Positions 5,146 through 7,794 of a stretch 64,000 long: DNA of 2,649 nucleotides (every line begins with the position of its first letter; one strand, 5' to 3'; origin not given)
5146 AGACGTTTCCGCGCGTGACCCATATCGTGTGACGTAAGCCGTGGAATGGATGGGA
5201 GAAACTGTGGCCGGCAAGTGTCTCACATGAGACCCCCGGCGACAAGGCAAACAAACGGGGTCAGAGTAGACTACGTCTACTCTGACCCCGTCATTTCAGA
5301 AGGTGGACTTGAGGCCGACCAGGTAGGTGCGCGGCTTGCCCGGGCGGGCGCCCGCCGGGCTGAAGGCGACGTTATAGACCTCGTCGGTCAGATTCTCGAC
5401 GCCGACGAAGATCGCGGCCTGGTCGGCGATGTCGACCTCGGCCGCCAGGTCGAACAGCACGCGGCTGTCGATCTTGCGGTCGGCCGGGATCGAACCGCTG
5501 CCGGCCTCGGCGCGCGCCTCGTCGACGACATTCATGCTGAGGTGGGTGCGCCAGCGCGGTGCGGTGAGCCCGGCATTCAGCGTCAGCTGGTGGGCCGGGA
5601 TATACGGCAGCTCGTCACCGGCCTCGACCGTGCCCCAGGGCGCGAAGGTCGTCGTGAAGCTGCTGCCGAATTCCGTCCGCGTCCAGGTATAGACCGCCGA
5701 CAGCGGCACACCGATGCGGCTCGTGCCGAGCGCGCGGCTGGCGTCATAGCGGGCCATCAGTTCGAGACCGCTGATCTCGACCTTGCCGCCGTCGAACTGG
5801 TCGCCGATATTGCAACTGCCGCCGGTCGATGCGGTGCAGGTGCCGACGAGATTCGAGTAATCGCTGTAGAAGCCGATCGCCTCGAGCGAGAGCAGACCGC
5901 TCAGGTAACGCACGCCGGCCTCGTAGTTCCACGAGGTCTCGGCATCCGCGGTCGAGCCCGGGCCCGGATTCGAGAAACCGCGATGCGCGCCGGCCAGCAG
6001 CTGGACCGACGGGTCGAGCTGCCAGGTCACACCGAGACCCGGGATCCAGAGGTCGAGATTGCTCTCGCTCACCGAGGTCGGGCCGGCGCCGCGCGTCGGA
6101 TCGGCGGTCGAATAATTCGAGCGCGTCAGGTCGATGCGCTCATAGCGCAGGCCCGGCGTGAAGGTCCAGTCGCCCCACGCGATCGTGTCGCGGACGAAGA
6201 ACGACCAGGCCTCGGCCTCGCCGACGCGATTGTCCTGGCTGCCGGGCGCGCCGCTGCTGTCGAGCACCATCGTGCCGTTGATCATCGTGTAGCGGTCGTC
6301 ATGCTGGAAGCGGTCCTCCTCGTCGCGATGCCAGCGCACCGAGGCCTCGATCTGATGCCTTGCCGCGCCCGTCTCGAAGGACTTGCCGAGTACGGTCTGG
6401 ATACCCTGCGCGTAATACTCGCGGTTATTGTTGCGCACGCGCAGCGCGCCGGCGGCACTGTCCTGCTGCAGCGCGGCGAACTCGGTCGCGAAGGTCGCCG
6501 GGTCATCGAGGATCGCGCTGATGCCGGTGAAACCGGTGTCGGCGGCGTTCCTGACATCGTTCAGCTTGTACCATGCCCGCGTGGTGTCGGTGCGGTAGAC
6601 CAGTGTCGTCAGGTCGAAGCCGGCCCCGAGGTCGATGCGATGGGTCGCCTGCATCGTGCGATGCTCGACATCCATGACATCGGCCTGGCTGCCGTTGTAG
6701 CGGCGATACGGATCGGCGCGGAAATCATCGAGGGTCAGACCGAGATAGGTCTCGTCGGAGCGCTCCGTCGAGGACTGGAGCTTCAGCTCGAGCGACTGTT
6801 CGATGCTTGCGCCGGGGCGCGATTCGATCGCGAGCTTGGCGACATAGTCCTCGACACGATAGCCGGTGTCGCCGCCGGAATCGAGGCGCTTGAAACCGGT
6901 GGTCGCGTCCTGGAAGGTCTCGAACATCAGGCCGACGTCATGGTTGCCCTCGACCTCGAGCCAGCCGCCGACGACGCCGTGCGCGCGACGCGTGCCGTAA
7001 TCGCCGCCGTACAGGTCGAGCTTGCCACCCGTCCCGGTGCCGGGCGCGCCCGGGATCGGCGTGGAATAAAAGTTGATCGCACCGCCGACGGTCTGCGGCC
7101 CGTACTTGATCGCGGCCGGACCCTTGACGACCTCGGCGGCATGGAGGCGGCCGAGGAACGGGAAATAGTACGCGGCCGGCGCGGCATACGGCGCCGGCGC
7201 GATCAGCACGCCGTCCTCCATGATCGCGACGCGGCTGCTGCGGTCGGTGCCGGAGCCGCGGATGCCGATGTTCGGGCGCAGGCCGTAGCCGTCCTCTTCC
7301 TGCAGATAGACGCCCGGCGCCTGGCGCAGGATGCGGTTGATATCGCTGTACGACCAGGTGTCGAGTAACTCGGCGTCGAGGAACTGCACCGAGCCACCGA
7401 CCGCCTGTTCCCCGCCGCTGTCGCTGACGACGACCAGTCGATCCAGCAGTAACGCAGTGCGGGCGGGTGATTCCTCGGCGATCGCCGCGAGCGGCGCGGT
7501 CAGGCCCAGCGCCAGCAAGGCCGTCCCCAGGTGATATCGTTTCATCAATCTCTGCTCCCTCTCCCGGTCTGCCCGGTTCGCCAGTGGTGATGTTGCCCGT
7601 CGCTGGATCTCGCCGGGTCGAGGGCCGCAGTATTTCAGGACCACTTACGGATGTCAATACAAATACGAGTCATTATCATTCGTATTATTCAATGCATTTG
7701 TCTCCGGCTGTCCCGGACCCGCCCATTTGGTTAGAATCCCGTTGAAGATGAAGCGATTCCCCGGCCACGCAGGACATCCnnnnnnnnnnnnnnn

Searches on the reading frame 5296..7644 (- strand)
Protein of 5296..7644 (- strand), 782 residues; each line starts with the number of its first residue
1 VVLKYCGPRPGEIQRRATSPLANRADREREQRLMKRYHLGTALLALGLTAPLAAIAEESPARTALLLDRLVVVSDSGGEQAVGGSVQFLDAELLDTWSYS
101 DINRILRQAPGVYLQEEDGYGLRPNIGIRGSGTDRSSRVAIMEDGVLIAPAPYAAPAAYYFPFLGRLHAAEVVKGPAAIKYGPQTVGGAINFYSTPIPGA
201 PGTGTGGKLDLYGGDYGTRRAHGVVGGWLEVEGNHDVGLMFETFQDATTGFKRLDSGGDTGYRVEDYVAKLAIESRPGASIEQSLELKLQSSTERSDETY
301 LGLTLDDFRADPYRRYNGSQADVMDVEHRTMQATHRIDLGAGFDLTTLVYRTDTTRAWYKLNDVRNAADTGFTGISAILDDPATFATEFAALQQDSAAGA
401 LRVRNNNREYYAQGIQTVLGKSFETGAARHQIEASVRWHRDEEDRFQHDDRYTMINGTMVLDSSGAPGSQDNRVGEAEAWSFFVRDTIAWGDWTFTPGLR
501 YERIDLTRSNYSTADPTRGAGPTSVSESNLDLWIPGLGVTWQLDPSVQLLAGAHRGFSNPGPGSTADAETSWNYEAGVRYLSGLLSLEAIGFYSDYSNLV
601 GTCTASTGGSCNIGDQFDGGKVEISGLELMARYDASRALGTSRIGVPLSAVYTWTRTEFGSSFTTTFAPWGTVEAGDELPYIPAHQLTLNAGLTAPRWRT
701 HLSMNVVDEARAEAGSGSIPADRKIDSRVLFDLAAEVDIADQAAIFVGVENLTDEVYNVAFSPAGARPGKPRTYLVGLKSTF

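Call 43: search_protein_families(library=pfam, max_evalue=0.001, proteins=[window:5296-7644:-])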
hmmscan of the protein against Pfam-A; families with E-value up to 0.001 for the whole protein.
window:5296-7644:- (782 aa): 2 families
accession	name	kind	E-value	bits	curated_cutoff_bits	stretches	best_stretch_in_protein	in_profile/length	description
PF00593.30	TonB_dep_Rec_b-barrel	-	3.9e-41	142.8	27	1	299-752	28-436/436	TonB dependent receptor-like, beta-barrel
PF07715.20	Plug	-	2.3e-13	51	23.9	1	81-189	4-107/107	TonB-dependent Receptor Plug Domain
